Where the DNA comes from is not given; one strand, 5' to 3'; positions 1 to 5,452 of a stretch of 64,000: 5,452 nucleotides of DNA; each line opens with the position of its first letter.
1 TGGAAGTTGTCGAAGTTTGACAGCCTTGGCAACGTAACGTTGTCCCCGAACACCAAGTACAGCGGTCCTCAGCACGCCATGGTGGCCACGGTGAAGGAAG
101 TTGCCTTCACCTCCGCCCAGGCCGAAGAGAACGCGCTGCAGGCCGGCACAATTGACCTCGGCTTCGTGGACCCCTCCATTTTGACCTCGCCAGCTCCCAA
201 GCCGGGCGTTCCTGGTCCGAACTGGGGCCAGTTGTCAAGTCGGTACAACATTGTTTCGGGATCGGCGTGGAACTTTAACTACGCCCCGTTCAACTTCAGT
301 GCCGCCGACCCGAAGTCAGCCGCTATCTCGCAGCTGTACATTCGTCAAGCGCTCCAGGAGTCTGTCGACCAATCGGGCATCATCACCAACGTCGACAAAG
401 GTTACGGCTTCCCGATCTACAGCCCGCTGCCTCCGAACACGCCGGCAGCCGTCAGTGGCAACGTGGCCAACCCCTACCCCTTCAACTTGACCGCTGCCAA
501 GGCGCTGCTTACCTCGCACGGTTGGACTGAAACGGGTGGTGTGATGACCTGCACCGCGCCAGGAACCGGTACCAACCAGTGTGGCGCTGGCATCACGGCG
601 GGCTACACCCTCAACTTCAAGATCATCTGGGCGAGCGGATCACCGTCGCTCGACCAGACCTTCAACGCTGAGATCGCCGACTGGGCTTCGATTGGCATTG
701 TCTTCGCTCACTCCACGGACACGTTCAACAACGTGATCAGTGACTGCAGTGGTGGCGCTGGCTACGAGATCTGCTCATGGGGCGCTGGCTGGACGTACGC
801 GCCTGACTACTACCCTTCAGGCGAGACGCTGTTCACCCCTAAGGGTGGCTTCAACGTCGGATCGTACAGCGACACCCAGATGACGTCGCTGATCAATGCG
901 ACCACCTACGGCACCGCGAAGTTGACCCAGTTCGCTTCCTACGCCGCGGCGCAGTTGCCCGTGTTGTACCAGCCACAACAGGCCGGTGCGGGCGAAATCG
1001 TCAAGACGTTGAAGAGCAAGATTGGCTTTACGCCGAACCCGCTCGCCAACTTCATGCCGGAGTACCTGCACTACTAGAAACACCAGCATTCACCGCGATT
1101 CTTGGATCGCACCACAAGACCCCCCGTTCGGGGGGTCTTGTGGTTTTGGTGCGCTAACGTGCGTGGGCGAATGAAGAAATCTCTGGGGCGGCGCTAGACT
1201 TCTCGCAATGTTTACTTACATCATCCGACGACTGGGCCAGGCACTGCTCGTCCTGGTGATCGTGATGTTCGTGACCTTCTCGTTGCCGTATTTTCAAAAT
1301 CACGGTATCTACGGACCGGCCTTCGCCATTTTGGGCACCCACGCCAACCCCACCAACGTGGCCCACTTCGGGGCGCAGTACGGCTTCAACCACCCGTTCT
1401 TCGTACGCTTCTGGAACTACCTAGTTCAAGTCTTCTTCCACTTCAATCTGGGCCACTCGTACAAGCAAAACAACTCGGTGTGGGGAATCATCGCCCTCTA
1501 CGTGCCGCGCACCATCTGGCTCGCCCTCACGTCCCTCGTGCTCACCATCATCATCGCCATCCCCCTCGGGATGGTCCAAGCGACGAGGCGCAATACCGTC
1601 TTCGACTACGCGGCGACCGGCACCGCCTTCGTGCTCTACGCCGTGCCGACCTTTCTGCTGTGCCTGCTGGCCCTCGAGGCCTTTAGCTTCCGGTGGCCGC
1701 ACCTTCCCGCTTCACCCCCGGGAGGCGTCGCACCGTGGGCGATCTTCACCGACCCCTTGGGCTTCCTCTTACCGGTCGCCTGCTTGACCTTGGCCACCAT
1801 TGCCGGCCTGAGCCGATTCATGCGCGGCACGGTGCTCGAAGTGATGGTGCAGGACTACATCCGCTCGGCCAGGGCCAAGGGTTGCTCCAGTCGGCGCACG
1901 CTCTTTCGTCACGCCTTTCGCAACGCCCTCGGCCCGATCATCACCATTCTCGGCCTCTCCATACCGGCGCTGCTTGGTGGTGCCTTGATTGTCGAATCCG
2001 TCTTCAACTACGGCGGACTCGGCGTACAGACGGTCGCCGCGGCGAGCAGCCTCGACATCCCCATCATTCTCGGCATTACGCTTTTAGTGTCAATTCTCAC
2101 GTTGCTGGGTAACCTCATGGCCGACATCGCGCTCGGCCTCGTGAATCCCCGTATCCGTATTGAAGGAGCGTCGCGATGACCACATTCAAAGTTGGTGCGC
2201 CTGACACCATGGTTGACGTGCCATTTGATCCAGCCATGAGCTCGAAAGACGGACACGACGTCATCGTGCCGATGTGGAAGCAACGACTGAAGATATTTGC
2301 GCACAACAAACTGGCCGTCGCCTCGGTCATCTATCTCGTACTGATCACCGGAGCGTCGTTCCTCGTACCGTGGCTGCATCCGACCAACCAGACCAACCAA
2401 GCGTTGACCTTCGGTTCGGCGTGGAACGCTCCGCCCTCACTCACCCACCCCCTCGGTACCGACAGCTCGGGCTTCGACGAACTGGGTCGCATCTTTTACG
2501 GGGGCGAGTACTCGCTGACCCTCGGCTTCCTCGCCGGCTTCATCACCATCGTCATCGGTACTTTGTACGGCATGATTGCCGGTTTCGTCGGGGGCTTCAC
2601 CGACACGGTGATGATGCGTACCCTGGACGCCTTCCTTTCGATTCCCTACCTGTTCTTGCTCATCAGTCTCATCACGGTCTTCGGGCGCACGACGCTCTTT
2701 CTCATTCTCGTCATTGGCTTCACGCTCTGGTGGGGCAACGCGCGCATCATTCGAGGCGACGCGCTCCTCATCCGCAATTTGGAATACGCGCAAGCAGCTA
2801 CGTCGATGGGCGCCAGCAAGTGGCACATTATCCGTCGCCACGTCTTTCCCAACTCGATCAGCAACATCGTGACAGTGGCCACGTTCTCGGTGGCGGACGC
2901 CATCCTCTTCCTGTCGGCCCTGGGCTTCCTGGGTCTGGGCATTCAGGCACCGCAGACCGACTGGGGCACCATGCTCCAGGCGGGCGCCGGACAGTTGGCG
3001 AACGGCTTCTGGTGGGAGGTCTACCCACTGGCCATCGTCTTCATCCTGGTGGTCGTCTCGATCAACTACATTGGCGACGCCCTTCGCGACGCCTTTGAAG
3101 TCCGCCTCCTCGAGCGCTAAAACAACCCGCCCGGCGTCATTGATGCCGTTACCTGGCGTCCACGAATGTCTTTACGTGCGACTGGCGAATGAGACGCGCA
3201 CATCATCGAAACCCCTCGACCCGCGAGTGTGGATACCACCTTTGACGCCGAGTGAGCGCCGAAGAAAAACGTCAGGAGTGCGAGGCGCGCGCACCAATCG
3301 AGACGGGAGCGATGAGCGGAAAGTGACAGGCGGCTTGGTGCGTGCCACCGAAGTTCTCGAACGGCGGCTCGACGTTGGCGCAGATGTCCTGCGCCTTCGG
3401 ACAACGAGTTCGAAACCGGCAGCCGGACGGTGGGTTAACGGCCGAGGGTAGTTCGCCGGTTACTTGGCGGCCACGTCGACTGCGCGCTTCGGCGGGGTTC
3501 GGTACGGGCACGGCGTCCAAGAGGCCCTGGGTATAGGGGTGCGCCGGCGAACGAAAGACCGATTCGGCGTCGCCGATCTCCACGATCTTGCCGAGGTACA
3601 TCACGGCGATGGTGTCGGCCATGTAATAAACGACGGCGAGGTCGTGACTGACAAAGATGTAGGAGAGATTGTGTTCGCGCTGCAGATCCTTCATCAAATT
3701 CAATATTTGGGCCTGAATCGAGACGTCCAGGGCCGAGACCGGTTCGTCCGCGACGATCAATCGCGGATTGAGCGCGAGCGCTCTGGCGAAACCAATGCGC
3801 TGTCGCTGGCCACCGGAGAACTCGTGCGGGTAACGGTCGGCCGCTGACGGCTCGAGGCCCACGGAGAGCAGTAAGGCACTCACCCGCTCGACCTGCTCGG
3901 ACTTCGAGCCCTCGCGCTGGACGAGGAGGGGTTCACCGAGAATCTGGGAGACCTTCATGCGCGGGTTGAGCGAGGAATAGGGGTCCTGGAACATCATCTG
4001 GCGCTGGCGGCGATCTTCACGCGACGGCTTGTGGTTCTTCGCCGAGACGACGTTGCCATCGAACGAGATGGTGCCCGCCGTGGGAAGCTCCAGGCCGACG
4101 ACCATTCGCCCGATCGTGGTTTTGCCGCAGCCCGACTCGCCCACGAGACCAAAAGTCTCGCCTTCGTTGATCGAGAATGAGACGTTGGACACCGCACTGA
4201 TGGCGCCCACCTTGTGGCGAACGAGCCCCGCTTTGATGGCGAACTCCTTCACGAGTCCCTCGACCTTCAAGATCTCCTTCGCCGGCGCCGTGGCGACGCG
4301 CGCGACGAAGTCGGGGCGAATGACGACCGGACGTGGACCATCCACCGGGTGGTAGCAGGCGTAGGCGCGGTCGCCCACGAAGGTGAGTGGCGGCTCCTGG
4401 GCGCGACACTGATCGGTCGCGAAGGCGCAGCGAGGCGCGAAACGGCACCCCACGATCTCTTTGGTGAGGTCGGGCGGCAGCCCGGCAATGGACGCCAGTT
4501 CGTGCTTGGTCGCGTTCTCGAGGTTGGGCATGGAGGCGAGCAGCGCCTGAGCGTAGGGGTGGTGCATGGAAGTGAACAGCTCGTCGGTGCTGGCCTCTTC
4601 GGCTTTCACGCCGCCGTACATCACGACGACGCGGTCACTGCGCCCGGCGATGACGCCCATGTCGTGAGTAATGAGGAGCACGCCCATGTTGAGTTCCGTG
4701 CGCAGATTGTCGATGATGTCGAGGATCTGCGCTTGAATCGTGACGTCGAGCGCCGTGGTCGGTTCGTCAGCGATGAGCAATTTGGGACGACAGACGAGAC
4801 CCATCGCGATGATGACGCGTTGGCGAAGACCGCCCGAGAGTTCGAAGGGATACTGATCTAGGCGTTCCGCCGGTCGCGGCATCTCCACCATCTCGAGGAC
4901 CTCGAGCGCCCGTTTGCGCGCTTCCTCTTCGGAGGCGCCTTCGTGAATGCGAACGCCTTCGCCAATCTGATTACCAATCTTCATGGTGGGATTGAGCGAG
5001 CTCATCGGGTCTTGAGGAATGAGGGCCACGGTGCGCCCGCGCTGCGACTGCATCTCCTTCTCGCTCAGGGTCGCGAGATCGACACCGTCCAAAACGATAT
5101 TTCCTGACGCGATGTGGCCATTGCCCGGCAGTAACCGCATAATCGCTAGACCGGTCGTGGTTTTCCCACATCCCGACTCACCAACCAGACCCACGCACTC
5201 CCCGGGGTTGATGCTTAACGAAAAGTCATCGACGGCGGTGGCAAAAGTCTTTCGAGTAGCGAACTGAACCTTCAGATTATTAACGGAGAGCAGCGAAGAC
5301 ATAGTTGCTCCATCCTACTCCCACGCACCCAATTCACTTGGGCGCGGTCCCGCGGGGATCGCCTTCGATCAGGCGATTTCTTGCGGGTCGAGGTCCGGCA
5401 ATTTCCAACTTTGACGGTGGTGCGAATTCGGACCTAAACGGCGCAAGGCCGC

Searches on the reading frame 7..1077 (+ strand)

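Call 46: search_protein_families(library=pfam, proteins=[window:7-1077:+], max_evalue=0.00001)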
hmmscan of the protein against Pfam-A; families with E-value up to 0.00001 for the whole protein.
window:7-1077:+ (356 aa): 1 family
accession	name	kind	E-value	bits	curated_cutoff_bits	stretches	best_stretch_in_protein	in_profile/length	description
PF00496.27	SBP_bac_5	-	7e-19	68.6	32.4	1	9-267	131-353/368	Bacterial extracellular solute-binding proteins, family 5 Middle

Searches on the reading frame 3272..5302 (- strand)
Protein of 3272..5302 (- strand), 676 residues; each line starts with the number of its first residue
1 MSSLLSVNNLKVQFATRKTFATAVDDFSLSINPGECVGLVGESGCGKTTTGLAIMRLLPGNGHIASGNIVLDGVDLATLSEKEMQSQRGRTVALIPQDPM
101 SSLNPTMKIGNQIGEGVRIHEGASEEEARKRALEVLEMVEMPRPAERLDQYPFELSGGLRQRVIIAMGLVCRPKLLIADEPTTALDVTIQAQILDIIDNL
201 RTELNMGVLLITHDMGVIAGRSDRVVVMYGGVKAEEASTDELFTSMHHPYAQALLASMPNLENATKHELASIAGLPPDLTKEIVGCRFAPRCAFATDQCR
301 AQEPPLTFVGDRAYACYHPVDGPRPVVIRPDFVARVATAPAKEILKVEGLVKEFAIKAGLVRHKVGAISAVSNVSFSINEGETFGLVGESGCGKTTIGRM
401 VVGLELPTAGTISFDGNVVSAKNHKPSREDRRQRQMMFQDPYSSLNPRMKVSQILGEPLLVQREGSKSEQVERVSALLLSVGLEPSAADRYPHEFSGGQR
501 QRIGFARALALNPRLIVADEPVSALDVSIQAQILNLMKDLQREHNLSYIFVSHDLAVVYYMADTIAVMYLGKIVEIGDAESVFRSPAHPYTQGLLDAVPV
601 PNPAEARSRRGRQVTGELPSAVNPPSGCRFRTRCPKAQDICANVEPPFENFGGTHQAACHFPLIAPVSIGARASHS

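Call 4: search_protein_families(library=pfam, proteins=[window:3272-5302:-], max_evalue=0.01)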
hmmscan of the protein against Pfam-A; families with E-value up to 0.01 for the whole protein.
window:3272-5302:- (676 aa): 12 families
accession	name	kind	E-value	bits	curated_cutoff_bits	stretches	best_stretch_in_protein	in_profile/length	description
PF00005.33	ABC_tran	-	1.1e-61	207.8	25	2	372-522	2-136/137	ABC transporter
PF08352.17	oligo_HPY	-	1.1e-40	138.3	27.1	2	574-641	1-65/65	Oligopeptide/dipeptide transporter, C-terminal region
PF13304.12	AAA_21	-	4.1e-10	40.6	27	1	486-557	229-302/304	AAA domain, putative AbiEii toxin, Type IV TA system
PF13401.12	AAA_22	-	4.1e-05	24.3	27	0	36-73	7-33/130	AAA domain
PF13191.12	AAA_16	-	8e-05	23.6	32.6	0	34-70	24-61/167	AAA ATPase domain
PF00004.35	AAA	-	0.00048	21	21.2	0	39-58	3-22/131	ATPase family associated with various cellular activities (AAA)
PF08303.17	tRNA_lig_kinase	-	0.0008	20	22.7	0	44-72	9-37/168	tRNA ligase kinase domain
PF00485.24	PRK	-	0.0011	19.3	22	0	37-63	2-28/196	Phosphoribulokinase / Uridine kinase family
PF20720.3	nSTAND3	-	0.0041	17.3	27.2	0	386-402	22-38/155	Novel STAND NTPase 3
PF13555.12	AAA_29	-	0.0053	16.9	27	0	29-63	17-51/61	P-loop containing region of AAA domain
PF05621.17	TniB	-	0.0096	15.8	22.4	0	510-563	117-172/189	Bacterial TniB protein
PF00006.31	ATP-synt_ab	-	0.0099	16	29.5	0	373-402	6-35/213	ATP synthase alpha/beta family, nucleotide-binding domain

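Call 5: search_protein_families(library=ncbifam, proteins=[window:3272-5302:-], max_evalue=0.01)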
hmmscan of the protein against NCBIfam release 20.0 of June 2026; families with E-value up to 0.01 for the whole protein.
window:3272-5302:- (676 aa): 196 families (the best 25 are shown)
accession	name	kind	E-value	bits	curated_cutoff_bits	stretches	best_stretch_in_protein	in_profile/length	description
NF008453.0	PRK11308.1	subfamily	3.4e-193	641.2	408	2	340-660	8-324/334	dipeptide ABC transporter ATP-binding protein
NF011659.0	PRK15079.1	equivalog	5.3e-178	590.8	540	2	341-659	8-328/334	murein tripeptide/oligopeptide ABC transporter ATP binding protein OppF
NF007613.0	PRK10261.1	equivalog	6.1e-176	586.5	1077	2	340-623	309-591/623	glutathione ABC transporter ATP-binding protein GsiA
NF007010.1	PRK09473.1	subfamily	8.9e-176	583.2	575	2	4-321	1-316/318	oligopeptide ABC transporter ATP-binding protein OppD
NF008246.0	PRK11022.1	equivalog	3.1e-172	572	541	2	3-321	2-319/326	dipeptide ABC transporter ATP-binding protein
NF043071.1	DppF_dipep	equivalog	2.6e-165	549.7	660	2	339-659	8-324/331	dipeptide ABC transporter ATP-binding subunit DppF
NF043079.1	MMSYN1_0167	equivalog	8.3e-162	539.8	740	4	81-337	297-552/561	oligopeptide ABC transporter ATP-binding protein OppD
NF011713.0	PRK15134.1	equivalog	3e-158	527.7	834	2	2-263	3-265/529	microcin C ABC transporter ATP-binding protein YejF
NF043078.1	MMSYN1_0168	equivalog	1.4e-143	479.9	800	6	474-609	473-608/649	oligopeptide ABC transporter ATP-binding protein OppF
TIGR02769.1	nickel_nikE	equivalog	1.3e-128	428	332.55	2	344-607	2-262/265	nickel import ATP-binding protein NikE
TIGR02770.1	nickel_nikD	equivalog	2.1e-121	403.6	318.7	2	24-256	2-227/230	nickel import ATP-binding protein NikD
NF007739.0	PRK10419.1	subfamily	1.6e-119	398.4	354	2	344-607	3-263/268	nickel ABC transporter ATP-binding protein NikE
NF047576.1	opine_ATP_CntF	equivalog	2.6e-119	397.3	385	2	4-264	2-259/264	staphylopine uptake ABC transporter ATP-binding protein CntF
NF047578.1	opine_ATP_CntD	equivalog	5e-118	393.2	380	2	4-265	2-260/266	staphylopine uptake ABC transporter ATP-binding protein CntD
NF011674.0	PRK15093.1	equivalog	1.3e-117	392.7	627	2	3-320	2-325/330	putrescine export ABC transporter ATP-binding protein SapD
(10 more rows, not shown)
